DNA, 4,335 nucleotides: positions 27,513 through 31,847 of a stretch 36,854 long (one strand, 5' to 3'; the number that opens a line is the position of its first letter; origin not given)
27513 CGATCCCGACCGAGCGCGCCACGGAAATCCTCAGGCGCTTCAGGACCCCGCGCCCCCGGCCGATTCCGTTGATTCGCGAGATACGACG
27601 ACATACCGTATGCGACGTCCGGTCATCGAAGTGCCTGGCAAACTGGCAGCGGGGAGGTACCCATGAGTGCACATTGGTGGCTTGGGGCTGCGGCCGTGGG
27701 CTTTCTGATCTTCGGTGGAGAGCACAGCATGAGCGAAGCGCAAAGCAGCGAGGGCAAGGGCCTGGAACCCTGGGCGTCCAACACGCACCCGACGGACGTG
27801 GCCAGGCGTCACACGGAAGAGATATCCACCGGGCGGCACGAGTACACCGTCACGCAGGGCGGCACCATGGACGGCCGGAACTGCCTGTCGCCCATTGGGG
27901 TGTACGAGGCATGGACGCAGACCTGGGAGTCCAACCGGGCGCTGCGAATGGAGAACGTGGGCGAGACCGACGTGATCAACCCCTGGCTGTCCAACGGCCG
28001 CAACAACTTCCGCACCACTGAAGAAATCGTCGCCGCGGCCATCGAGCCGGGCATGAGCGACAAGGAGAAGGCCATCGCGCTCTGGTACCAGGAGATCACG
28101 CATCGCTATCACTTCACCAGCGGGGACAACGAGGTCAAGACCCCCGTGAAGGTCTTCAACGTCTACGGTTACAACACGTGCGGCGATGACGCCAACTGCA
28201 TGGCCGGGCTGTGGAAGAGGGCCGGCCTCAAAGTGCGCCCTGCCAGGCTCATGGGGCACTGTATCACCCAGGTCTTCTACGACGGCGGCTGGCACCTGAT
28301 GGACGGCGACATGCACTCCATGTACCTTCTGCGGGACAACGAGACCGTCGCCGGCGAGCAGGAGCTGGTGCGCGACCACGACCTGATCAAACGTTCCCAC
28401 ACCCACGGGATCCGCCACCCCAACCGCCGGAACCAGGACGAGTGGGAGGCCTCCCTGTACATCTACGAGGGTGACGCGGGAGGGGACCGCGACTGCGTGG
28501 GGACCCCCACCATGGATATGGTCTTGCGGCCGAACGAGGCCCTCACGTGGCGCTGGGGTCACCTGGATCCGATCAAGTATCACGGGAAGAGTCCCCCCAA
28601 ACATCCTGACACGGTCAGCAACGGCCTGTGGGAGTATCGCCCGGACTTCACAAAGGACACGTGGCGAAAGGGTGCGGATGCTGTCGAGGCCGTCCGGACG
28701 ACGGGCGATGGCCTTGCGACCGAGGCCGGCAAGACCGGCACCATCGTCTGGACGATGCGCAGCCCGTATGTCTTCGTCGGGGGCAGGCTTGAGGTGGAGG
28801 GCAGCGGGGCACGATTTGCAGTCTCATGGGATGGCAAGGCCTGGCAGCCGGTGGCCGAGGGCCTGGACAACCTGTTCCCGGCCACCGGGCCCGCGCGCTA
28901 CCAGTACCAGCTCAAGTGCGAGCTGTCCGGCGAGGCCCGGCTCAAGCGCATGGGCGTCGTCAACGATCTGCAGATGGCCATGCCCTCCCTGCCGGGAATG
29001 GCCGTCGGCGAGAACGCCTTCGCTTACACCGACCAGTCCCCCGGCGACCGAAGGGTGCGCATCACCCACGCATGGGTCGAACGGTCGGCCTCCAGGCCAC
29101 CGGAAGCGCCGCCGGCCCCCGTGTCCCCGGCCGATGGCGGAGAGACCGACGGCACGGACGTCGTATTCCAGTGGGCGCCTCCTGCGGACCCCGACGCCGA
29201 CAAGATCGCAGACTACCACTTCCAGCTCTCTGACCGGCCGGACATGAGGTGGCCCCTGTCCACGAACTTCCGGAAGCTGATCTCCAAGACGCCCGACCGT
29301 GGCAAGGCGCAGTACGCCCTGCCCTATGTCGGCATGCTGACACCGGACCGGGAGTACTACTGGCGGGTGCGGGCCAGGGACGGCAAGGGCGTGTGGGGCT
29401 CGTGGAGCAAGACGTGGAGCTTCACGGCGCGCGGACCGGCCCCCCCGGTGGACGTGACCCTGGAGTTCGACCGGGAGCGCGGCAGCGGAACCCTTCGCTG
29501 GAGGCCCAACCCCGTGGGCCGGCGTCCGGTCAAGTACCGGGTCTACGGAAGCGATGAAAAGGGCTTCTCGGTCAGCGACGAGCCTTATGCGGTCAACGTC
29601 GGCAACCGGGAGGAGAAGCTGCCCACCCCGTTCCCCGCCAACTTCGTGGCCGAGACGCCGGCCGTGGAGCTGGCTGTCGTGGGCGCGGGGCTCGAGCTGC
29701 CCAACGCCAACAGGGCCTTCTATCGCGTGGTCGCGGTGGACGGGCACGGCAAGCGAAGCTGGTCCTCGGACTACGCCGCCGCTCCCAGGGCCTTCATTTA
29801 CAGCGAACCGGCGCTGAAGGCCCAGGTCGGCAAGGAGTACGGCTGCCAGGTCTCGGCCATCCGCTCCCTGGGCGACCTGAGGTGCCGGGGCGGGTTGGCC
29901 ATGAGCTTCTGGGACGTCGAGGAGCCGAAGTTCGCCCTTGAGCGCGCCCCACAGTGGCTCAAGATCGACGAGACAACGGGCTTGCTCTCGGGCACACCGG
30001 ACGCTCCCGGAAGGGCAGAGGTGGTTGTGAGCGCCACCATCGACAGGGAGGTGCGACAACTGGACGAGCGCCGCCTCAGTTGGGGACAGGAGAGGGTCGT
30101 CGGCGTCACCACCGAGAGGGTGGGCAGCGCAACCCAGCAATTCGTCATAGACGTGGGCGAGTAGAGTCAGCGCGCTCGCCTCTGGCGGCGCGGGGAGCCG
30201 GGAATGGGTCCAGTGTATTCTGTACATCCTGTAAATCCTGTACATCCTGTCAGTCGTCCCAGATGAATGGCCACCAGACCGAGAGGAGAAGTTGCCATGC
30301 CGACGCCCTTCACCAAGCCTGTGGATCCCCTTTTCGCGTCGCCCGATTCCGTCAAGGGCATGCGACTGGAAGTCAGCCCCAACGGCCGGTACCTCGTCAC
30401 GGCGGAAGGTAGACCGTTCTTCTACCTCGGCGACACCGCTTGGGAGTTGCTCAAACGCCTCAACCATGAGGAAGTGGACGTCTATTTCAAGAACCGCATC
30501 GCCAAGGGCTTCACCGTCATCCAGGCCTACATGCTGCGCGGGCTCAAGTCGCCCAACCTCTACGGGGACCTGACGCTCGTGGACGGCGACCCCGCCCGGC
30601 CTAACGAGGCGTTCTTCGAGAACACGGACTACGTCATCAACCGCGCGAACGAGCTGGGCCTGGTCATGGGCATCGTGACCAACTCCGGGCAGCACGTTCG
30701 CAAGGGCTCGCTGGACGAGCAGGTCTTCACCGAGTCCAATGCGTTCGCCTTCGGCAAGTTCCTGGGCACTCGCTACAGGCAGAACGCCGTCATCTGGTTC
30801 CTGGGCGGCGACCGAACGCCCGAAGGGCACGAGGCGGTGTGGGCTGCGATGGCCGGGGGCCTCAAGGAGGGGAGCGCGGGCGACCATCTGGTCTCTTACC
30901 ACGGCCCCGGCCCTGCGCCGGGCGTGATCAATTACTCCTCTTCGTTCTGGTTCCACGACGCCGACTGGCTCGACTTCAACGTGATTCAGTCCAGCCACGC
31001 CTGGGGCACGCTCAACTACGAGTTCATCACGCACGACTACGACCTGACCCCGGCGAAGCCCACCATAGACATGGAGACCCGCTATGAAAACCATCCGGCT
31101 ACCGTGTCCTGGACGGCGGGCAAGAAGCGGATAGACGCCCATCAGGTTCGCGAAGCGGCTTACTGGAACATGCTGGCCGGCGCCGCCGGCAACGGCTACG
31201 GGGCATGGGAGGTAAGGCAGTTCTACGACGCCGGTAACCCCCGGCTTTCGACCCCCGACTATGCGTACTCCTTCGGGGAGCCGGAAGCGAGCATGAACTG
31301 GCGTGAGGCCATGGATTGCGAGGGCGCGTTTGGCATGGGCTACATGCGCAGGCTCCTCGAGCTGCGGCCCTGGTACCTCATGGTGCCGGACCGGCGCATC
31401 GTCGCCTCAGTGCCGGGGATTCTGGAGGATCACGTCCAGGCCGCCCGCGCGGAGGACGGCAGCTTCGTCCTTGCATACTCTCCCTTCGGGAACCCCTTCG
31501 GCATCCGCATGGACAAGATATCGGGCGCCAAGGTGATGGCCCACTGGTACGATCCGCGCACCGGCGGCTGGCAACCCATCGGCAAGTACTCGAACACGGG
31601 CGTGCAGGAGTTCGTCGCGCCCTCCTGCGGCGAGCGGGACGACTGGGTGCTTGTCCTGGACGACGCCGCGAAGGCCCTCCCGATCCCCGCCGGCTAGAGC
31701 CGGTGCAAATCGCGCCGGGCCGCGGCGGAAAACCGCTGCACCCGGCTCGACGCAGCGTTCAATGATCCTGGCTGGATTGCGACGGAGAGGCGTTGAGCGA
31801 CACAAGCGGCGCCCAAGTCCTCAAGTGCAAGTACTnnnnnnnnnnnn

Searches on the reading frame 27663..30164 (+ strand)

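Call 61: search_protein_families(library=pfam, proteins=[window:27663-30164:+], max_evalue=0.001)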
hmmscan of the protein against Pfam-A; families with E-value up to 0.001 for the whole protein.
window:27663-30164:+ (833 aa): 3 families
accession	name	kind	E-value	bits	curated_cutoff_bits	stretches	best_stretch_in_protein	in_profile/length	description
PF25788.1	Ig_Rha78A_N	-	1.3e-08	35.5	27.4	1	496-588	16-100/105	Rha78A-like, N-terminal immunoglobulin domain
PF05345.18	He_PIG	-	3e-06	28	24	1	761-792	47-80/96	Putative Ig domain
PF00041.27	fn3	-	8.9e-05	23.1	25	0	496-583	12-79/84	Fibronectin type III domain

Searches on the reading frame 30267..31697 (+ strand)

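Call 3: search_protein_families(library=pfam, proteins=[window:30267-31697:+], max_evalue=1)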
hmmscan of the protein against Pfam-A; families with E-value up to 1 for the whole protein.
window:30267-31697:+ (476 aa): 2 families
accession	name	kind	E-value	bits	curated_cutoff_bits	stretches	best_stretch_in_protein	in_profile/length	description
PF13204.13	Apiosidase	-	4.6e-95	319.3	26.5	1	37-370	1-319/320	Apiosidase-like, catalytic domain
PF12904.13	Collagen_bind_2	-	1.1e-25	89.7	22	1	373-465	1-92/92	Putative collagen-binding domain of a collagenase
